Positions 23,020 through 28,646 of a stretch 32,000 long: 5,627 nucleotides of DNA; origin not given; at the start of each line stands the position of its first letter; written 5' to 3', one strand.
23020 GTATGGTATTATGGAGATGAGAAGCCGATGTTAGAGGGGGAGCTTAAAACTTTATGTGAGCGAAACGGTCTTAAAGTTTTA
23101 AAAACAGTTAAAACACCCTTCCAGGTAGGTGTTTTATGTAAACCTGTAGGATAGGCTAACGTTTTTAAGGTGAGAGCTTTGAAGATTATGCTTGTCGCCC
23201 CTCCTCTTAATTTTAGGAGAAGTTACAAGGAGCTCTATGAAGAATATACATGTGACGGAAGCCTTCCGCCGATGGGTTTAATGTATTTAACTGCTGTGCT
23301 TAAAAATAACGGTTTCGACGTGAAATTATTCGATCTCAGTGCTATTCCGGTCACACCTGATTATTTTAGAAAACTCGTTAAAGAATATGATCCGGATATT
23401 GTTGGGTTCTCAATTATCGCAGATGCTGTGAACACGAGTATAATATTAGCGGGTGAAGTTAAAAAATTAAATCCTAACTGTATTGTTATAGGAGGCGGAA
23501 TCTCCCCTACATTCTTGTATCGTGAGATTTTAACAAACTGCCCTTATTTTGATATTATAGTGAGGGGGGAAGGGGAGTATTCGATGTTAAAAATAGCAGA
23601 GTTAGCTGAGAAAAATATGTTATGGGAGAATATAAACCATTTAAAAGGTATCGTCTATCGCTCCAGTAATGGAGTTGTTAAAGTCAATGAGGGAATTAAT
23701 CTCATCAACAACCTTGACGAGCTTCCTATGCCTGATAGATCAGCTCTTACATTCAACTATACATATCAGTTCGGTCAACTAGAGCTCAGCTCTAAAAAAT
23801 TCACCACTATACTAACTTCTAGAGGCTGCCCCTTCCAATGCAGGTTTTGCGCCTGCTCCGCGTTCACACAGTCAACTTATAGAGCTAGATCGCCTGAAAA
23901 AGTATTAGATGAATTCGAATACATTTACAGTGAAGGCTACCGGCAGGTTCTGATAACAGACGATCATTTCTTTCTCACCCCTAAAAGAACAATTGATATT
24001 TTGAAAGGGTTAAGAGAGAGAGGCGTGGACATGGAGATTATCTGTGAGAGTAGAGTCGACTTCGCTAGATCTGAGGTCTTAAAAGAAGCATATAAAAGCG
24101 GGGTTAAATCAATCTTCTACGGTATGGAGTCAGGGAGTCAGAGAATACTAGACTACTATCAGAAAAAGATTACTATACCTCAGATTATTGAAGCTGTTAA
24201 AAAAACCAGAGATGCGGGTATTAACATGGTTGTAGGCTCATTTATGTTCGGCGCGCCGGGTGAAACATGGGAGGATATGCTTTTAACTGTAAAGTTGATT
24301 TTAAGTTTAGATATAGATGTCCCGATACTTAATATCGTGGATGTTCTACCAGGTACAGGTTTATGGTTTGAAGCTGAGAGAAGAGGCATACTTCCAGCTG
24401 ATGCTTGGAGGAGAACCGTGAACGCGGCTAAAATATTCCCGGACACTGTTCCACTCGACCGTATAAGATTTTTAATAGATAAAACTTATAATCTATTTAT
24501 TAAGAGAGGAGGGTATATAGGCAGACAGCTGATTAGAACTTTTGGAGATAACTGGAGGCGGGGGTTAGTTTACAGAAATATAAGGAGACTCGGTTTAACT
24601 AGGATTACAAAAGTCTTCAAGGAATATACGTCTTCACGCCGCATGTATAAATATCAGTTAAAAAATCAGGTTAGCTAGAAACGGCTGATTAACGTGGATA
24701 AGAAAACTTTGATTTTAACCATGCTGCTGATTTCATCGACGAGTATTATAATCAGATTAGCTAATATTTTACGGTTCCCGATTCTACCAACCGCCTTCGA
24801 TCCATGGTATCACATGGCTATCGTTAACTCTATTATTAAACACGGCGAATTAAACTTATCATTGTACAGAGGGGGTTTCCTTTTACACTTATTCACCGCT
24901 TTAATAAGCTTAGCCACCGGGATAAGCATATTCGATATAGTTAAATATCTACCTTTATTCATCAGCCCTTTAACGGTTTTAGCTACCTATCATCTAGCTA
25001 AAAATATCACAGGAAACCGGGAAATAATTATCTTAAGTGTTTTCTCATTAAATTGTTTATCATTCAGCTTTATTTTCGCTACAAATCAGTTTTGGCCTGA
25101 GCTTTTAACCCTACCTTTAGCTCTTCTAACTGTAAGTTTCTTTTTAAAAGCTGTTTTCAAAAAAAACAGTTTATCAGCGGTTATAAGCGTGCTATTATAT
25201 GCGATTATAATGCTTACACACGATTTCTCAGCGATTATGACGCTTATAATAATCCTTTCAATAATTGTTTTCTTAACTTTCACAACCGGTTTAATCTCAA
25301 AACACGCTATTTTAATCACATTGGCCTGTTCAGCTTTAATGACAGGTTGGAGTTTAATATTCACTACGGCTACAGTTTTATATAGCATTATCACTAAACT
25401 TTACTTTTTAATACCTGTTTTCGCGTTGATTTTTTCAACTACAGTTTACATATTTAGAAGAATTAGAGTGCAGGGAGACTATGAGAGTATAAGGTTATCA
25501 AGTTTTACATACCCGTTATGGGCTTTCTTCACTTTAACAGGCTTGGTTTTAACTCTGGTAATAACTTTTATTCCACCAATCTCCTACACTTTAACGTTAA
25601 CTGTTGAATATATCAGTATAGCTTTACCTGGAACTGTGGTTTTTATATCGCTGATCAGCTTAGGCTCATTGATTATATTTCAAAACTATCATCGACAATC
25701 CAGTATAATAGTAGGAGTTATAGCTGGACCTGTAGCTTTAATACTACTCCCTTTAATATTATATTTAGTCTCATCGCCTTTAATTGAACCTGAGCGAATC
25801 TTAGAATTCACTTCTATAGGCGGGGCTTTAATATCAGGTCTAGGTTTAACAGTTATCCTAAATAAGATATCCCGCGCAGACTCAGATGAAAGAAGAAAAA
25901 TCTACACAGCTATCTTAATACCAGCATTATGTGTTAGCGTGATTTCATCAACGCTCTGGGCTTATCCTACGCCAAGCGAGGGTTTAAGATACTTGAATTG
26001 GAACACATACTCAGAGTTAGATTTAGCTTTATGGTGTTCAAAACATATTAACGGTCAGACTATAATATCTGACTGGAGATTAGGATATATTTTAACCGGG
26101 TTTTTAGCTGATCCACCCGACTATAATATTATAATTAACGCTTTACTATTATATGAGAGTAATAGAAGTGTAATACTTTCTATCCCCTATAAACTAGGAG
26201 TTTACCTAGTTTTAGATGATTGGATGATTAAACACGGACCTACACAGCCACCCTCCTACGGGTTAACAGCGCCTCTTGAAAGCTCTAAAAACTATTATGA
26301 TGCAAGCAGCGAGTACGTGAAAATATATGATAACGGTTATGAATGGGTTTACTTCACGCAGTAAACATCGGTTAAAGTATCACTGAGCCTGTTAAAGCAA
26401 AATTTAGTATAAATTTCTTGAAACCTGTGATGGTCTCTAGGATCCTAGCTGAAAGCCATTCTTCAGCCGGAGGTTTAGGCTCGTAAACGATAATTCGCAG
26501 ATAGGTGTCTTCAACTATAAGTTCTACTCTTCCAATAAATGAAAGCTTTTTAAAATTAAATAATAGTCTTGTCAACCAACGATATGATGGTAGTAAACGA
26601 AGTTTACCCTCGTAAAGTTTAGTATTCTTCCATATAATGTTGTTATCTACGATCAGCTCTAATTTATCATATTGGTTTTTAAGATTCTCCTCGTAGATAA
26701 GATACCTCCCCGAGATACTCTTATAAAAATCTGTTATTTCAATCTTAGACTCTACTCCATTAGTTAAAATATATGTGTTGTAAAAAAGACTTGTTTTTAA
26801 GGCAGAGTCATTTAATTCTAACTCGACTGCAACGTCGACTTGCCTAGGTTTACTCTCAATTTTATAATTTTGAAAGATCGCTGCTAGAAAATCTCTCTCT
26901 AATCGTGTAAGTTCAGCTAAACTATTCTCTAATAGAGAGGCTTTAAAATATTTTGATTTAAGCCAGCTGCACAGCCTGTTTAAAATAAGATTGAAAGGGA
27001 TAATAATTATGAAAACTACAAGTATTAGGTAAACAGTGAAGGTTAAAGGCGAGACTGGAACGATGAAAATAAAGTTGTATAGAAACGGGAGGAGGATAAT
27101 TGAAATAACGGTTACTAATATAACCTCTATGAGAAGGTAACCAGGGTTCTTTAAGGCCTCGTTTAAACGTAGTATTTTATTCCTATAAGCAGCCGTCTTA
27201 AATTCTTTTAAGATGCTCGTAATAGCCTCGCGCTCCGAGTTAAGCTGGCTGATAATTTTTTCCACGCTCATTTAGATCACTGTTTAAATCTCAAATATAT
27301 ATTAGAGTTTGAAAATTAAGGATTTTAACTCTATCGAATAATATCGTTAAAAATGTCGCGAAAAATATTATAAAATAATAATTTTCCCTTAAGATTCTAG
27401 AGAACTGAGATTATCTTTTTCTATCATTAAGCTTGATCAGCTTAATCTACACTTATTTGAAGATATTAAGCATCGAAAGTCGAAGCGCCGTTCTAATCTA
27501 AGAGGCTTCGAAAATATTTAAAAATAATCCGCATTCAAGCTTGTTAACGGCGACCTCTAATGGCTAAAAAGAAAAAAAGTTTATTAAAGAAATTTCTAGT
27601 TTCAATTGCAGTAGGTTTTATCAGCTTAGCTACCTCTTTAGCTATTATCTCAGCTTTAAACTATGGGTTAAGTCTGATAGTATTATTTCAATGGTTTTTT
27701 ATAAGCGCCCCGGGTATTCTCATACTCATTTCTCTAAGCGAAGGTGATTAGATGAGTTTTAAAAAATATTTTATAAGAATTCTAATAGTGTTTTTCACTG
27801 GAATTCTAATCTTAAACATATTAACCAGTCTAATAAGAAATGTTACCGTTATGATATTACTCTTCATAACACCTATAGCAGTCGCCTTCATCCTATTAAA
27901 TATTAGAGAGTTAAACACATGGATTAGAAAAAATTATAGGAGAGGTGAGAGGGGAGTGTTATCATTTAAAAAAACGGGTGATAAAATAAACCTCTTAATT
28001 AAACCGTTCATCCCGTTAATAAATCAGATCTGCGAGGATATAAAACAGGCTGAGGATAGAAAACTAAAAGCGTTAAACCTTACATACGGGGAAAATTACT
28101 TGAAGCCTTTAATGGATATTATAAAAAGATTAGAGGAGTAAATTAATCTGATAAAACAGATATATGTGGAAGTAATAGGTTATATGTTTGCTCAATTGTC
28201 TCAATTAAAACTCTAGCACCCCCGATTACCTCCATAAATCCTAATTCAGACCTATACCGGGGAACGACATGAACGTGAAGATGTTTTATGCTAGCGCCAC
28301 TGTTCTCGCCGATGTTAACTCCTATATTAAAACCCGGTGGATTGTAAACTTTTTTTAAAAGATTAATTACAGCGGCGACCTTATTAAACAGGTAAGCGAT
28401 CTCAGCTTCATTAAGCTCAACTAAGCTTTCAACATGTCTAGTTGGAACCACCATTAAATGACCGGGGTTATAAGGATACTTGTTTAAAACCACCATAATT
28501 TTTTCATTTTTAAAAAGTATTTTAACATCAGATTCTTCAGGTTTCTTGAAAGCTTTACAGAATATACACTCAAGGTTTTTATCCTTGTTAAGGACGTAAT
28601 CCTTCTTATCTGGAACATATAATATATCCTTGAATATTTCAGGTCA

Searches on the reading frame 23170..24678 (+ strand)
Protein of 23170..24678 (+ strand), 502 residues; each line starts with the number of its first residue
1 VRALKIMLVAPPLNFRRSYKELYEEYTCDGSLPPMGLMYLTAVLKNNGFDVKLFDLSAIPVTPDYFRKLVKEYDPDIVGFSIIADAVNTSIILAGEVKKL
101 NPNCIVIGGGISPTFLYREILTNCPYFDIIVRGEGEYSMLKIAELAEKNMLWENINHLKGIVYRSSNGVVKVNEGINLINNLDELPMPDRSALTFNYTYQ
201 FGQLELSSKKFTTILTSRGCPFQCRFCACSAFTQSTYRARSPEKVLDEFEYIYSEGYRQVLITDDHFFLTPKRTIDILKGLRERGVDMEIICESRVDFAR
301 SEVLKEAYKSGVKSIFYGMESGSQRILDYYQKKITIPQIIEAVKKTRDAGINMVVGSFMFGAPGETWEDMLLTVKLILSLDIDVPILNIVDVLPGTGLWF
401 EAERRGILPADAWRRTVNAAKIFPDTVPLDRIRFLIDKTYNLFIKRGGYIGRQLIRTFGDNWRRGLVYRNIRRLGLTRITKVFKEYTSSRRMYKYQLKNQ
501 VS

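Call 79: search_protein_families(library=pfam, proteins=[window:23170-24678:+], max_evalue=0.00001)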
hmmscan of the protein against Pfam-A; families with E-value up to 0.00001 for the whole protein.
window:23170-24678:+ (502 aa): 2 families
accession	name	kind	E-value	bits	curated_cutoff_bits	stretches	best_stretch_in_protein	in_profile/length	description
PF04055.27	Radical_SAM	-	2.3e-24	86.9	29.5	1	215-377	2-166/166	Radical SAM superfamily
PF02310.24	B12-binding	-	5.6e-21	75.1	32.1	1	30-139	10-117/121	B12 binding domain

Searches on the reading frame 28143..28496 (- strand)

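Call 79: search_protein_families(library=pfam, proteins=[window:28143-28496:-], max_evalue=0.00001)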
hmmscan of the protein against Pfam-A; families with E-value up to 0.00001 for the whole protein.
window:28143-28496:- (117 aa): 2 families
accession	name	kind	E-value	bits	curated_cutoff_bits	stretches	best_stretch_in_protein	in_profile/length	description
PF01230.28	HIT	-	1.8e-16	61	21.5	1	2-82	17-97/98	HIT domain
PF11969.13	DcpS_C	-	1.3e-10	42.2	24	1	3-79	26-101/114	Scavenger mRNA decapping enzyme C-term binding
